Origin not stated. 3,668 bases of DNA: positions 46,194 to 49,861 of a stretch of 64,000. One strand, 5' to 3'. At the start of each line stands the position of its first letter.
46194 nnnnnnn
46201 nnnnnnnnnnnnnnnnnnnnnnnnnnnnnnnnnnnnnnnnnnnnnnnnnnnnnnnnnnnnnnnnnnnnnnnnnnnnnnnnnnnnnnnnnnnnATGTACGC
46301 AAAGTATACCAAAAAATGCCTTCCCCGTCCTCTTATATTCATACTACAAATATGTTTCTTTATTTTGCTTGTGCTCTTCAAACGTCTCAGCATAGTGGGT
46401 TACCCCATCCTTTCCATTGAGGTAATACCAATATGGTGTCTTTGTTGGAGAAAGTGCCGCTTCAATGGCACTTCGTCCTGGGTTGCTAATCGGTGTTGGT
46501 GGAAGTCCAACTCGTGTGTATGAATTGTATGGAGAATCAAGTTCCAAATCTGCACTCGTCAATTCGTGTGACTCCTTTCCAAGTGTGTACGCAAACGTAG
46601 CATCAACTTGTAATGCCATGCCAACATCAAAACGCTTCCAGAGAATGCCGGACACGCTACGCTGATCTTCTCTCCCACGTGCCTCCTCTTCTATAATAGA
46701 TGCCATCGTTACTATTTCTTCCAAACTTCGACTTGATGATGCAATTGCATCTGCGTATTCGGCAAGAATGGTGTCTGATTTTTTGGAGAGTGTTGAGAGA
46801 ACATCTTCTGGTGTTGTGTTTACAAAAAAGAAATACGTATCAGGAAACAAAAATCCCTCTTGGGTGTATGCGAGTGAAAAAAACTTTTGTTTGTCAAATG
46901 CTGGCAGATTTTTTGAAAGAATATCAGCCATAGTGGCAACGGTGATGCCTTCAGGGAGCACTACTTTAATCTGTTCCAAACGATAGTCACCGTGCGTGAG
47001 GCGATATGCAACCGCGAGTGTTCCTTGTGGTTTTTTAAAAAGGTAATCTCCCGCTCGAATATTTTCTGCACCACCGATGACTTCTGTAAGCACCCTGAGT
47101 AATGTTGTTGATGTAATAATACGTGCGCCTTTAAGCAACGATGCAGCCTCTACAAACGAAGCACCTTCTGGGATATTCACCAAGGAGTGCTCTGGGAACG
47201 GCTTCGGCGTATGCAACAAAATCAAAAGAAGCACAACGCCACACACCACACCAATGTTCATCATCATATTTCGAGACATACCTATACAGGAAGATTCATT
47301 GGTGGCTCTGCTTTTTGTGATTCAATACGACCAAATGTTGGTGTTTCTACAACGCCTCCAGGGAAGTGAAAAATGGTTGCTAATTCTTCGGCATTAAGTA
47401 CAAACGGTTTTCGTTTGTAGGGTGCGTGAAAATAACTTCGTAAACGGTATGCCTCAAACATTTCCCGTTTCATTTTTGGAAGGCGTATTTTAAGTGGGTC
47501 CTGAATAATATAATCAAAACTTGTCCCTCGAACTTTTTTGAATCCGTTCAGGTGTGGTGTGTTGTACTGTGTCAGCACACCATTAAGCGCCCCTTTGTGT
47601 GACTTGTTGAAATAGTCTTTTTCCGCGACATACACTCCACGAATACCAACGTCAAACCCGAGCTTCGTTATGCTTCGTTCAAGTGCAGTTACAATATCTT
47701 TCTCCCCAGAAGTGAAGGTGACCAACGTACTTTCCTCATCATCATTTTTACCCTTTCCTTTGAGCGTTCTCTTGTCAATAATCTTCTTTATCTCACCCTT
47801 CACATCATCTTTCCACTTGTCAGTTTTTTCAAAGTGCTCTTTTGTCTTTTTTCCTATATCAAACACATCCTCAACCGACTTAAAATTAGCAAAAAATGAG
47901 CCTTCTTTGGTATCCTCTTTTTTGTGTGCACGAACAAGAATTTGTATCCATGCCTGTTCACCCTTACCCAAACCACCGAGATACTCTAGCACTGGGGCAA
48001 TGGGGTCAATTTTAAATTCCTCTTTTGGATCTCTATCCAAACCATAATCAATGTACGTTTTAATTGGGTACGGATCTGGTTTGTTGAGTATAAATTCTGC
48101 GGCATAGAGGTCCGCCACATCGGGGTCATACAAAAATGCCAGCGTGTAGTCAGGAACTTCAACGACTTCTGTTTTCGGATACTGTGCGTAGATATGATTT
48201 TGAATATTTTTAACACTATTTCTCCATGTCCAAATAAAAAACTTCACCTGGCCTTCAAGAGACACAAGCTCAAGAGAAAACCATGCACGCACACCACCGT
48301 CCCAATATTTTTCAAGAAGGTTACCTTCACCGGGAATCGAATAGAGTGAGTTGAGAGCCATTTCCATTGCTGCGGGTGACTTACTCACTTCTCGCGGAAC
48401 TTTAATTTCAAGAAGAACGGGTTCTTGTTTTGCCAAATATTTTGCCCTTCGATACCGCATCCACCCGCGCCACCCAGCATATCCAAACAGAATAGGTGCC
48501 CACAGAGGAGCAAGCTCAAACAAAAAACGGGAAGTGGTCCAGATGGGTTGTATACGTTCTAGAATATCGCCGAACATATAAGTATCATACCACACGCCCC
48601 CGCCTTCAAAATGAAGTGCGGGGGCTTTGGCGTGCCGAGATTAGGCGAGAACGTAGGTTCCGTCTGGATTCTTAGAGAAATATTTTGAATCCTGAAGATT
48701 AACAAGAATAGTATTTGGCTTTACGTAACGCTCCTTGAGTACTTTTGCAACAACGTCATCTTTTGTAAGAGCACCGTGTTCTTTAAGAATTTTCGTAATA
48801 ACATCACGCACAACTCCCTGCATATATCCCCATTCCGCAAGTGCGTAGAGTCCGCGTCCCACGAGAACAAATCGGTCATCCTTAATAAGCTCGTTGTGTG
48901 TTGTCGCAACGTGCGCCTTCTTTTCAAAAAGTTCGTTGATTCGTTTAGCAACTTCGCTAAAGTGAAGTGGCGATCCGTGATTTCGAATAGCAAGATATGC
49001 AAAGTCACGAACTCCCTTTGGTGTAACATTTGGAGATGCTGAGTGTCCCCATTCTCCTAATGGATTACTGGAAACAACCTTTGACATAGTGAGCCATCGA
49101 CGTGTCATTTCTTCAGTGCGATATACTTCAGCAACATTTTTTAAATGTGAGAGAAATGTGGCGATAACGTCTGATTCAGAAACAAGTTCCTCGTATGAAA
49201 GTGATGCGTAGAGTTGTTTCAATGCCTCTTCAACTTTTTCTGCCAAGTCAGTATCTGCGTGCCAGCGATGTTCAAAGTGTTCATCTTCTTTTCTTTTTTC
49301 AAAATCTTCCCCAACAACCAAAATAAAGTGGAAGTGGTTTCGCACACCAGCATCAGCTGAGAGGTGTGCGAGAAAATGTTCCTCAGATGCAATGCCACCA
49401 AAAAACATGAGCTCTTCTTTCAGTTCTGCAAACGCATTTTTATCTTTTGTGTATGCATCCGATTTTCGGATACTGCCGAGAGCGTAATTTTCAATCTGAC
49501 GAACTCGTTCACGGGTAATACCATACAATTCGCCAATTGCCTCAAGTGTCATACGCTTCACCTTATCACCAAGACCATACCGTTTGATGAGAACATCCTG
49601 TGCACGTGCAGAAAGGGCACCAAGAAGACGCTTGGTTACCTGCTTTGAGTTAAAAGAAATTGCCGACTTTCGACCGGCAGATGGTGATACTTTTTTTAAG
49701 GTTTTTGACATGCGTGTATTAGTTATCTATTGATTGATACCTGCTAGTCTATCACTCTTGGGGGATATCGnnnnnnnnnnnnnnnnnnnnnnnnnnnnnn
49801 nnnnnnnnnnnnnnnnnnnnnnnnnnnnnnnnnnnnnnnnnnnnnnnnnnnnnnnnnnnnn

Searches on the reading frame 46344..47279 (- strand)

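Call 64: search_protein_families(library=pfam, proteins=[window:46344-47279:-], max_evalue=0.0001)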
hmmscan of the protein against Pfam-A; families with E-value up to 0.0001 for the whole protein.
window:46344-47279:- (311 aa): 1 family
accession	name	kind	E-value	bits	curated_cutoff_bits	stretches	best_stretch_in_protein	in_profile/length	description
PF02618.21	YceG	-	3.8e-73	246.8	32.4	1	34-308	1-274/275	YceG-like family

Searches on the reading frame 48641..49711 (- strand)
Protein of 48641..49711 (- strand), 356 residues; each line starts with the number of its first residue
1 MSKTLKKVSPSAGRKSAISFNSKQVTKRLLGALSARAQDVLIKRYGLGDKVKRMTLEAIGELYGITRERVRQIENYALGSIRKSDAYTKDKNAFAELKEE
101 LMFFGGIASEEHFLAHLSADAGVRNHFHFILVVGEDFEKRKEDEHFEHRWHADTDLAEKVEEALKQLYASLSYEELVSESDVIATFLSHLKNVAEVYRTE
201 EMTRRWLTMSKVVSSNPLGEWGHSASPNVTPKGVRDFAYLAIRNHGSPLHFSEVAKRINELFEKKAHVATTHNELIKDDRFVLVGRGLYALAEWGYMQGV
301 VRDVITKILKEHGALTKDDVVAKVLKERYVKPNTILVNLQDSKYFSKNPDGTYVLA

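Call 64: search_protein_families(library=pfam, proteins=[window:48641-49711:-], max_evalue=0.0001)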
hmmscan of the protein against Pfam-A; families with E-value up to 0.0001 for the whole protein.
window:48641-49711:- (356 aa): 2 families
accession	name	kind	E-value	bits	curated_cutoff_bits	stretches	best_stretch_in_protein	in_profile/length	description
PF04545.22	Sigma70_r4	-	5.5e-14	51.8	24.1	1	29-83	1-50/50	Sigma-70, region 4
PF05066.19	HARE-HTH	-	1.7e-05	25.5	25.9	0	238-294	7-71/71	HB1, ASXL, restriction endonuclease HTH domain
